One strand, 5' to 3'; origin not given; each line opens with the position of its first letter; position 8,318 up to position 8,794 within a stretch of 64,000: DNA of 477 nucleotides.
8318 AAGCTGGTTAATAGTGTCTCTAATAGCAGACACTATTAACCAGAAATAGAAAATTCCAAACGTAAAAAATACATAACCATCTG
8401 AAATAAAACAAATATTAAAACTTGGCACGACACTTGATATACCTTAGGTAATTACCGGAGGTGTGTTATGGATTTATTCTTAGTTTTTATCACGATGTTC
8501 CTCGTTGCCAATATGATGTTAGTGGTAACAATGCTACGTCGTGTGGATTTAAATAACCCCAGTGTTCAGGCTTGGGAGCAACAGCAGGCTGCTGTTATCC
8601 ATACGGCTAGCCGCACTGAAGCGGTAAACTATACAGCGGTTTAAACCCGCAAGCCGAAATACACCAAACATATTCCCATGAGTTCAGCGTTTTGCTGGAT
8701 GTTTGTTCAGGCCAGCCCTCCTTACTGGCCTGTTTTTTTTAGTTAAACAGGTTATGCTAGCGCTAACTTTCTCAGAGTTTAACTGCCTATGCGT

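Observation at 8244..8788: Sigma-54 promoter plus GlrR-type enhancer site drives a 58-codon membrane-peptide transcript where enterobacteria carry the sRNA gene glmY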

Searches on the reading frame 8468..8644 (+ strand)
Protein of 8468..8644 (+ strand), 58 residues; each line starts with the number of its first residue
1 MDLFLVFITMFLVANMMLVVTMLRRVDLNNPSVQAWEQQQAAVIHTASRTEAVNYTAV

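Call 4: search_protein_families(library=ncbifam, proteins=[window:8468-8644:+], max_evalue=0.01)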
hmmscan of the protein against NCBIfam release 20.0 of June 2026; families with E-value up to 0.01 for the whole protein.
window:8468-8644:+ (58 aa): 0 families

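Call 5: search_protein_families(library=pfam, proteins=[window:8468-8644:+], max_evalue=0.01)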
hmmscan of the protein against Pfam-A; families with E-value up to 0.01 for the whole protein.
window:8468-8644:+ (58 aa): 0 families

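Call 6: find_homologous_proteins(query=window:8468-8641:+, max_evalue=10)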
Query window:8468-8641:+ (58 aa): 27 proteins with E <= 10 among 27 candidates.
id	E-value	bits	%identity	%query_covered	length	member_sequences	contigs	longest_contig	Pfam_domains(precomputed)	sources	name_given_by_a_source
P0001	2.8e-27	109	95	100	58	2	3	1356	-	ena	-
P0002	2.1e-22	94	87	95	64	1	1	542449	-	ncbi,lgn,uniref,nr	ncbi:hypothetical protein SAMN06297280_1555 [Arsukibacterium tuosuense]|uniref:Uncharacterized prote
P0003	9.2e-21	89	84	95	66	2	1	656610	-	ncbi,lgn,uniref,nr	ncbi:hypothetical protein [Arsukibacterium sp.]|uniref:hypothetical protein n=1 Tax=Arsukibacterium 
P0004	1.7e-20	88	82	97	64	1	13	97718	-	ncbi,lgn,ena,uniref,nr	ncbi:hypothetical protein [Arsukibacterium perlucidum]|uniref:hypothetical protein n=1 Tax=Arsukibac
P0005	3.3e-20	87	84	95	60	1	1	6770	-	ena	-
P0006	3.9e-20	87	82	97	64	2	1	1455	-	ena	-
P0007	4.4e-20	87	82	97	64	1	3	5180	-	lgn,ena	-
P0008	1.3e-19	86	78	97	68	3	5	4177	-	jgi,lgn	jgi:hypothetical protein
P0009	1.9e-19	85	76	100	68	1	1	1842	-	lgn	-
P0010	2.4e-19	85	81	100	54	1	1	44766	-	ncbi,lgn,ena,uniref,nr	ncbi:hypothetical protein [Arsukibacterium sp.]|uniref:hypothetical protein n=1 Tax=Arsukibacterium 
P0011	6.3e-19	83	81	98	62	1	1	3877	-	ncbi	-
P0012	6.7e-19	83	76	100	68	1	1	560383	-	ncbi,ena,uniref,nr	ncbi:hypothetical protein [Arsukibacterium indicum]|uniref:Uncharacterized protein n=1 Tax=Arsukibac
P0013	3.2e-18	81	71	97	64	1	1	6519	-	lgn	-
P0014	9.1e-18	80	82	88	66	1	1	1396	-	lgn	-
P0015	1.1e-17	80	93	74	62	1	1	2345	-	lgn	-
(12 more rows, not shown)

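Call 34: search_protein_representatives(alignment_id=A1)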
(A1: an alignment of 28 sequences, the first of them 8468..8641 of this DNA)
Query: 28 sequences, 66 profile positions. Proteins with E-value up to 0.001 (for the whole library): 8; up to 1e-10: 5; up to 1e-30: 1. The best 8 are listed.
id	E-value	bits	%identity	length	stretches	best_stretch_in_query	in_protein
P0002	5.7e-33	128.6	-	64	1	1-66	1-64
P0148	2.9e-18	81.5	-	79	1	1-56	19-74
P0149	1.8e-17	78.9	-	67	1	1-65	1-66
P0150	1.5e-16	75.9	-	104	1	1-60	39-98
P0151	5.8e-12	61.3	-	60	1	1-48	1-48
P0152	5.5e-08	48.5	-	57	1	1-43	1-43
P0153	2.3e-07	46.5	-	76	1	1-46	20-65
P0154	4.6e-04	36.0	-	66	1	1-55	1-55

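Call 38: find_encoding_contigs(protein=P0151, flank=4000, max_places=2)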
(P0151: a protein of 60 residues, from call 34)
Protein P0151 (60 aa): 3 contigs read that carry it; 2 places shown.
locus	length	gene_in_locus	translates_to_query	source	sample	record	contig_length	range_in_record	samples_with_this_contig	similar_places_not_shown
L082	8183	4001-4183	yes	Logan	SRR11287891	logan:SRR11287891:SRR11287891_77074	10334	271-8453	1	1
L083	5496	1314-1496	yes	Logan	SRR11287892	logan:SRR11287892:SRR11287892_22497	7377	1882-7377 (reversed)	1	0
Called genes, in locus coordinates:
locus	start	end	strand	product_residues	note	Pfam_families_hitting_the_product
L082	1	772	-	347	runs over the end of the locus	?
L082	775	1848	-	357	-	PF00180:Iso_dh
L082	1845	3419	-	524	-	PF00682:HMGL-like, PF22617:HCS_D2, PF08502:LeuA_dimer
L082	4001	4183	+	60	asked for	-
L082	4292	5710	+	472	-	PF00512:HisKA, PF02518:HATPase_c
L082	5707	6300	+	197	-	-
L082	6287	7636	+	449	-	PF00072:Response_reg, PF06490:FleQ (faint), PF00158:Sigma54_activat, PF14532:Sigma54_activ_2, PF25601:AAA_lid_14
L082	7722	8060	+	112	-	PF10052:DUF2288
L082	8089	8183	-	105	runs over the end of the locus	PF01845:CcdB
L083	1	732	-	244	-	?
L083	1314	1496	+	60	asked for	-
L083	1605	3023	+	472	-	PF00512:HisKA, PF02518:HATPase_c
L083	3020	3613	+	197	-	-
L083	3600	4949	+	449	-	PF00072:Response_reg, PF06490:FleQ (faint), PF00158:Sigma54_activat, PF14532:Sigma54_activ_2, PF25601:AAA_lid_14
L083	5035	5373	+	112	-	PF10052:DUF2288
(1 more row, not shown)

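Call 39: find_encoding_contigs(protein=P0152, flank=4000, max_places=2)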
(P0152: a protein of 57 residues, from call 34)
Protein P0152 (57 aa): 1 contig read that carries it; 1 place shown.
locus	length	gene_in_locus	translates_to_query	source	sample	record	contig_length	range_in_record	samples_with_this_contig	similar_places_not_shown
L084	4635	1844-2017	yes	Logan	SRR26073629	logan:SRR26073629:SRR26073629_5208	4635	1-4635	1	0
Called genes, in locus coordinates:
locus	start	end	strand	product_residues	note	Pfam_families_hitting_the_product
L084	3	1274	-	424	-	?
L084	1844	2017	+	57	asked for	-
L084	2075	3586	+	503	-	PF00512:HisKA, PF02518:HATPase_c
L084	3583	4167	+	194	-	-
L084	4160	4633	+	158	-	?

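Call 45: list_cluster_members(proteins=[P0148, P0150, P0151, P0152, P0153, P0154, window:8468-8641:+])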
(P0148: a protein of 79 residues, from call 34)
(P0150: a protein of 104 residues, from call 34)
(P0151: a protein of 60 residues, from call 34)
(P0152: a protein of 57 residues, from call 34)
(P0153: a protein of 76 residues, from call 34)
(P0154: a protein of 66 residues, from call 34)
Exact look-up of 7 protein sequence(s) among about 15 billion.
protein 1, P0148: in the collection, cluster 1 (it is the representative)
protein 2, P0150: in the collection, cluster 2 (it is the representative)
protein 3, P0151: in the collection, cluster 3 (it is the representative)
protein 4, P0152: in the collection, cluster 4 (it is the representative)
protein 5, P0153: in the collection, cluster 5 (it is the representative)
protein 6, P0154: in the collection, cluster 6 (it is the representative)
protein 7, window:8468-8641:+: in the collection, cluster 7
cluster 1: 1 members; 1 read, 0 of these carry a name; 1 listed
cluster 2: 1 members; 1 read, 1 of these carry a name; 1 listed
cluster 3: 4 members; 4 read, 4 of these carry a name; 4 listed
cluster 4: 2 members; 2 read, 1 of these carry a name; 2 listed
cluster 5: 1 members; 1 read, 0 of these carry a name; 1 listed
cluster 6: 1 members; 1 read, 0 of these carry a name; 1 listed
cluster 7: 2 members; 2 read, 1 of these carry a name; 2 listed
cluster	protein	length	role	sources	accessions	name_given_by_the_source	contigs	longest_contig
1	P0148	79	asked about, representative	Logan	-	-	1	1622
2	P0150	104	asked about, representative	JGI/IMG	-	hypothetical protein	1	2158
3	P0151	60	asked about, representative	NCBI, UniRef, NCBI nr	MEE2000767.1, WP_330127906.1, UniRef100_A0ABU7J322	hypothetical protein QWY20_04825 [Alkalimonas sp. MEB108] | Biopolymer transporter ExbD n=1 Tax=Alkalimonas cellulosilytica TaxID=3058395 ... | hypothetical protein [Alkalimonas sp. MEB108]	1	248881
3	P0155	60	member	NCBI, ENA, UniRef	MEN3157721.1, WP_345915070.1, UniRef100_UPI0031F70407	hypothetical protein ABC502_04970 [Alkalimonas sp. NCh-2] | hypothetical protein n=1 Tax=Alkalimonas sp. NCh-2 TaxID=3144846 RepID=UPI0031F70407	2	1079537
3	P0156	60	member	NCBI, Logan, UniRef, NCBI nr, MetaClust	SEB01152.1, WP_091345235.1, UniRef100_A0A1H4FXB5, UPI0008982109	hypothetical protein [Alkalimonas amylolytica] | Uncharacterized protein n=1 Tax=Alkalimonas amylolytica TaxID=152573 ... | status=active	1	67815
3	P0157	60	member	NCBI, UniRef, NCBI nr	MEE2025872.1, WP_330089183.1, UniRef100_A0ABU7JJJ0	hypothetical protein [Alkalimonas mucilaginosa] | Uncharacterized protein n=1 Tax=Alkalimonas mucilaginosa TaxID=3057676 ... | hypothetical protein [Alkalimonas sp. MEB004]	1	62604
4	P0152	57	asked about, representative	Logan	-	-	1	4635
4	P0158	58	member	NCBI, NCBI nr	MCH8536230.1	MAG: hypothetical protein LAT66_00540 [Alkalimonas sp.] | hypothetical protein [Alkalimonas sp.]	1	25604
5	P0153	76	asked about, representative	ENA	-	-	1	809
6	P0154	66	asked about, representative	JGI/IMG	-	-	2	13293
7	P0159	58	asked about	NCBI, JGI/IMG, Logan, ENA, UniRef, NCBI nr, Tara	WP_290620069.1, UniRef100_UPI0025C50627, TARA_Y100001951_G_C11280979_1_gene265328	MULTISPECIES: hypothetical protein [unclassified Arsukibacterium] | hypothetical protein n=1 Tax=unclassified Arsukibacterium TaxID=2635278 ... | strand:+ start:789 stop:965 length:177 start_codon:yes stop_codon:yes gene_type:complete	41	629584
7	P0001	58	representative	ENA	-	-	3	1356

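Call 64: predict_structure(alignment_id=A1)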
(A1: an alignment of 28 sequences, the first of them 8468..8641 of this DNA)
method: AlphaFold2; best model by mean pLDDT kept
length: 58 residues; sequences in the alignment: 28
mean_pLDDT: 75.9   pTM: 0.37
mean pLDDT of the five models: 75.9, 73.9, 72.6, 69.6, 69.3
residues with pLDDT >= 90: 15; 70-90: 22; 50-70: 20; < 50: 1
segments of 3 or more residues with pLDDT < 50: none
pLDDT, mean of each block of 10 residues (from residue 1): 89 94 77 78 60 52
secondary structure, 60 per line:
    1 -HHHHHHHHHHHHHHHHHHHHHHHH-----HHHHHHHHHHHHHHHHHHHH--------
elements in order: H2-25 H31-50

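Call 77: search_protein_families(library=pfam, alignment_id=A1, max_evalue=1)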
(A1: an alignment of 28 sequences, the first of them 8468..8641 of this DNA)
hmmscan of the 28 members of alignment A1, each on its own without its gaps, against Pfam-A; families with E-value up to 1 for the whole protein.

A. member 1, window:8468-8641:+ (58 aa): 1 family
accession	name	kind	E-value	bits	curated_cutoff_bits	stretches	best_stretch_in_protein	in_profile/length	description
PF09919.14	DUF2149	-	0.11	13.3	27.1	1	1-45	8-53/92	Uncharacterized conserved protein (DUF2149)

B. families by the number of members that match (of 28 scanned): 7 families
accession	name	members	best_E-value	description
PF09919.14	DUF2149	7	0.075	Uncharacterized conserved protein (DUF2149)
PF03081.22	Exo70_C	6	0.014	Exo70 exocyst complex subunit C-terminal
PF01741.23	MscL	2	0.066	Large-conductance mechanosensitive channel, MscL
PF05398.16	PufQ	1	0.026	PufQ cytochrome subunit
PF02326.20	YMF19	1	0.061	Plant ATP synthase F0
PF08498.15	Sterol_MT_C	1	0.074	Sterol methyltransferase C-terminal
PF22310.2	NMB0315_dom_I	1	0.2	NMB0315-like, domain I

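Call 78: search_solved_structures(query=A1, max_evalue=10)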
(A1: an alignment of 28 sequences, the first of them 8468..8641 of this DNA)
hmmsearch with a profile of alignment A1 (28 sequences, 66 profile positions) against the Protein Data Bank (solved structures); distinct sequences matched with E-value up to 10: 1.
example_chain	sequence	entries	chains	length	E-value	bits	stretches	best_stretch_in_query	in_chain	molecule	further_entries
9lyv_A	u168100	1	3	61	2.2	11.3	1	22-44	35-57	Paired mesoderm homeobox protein 2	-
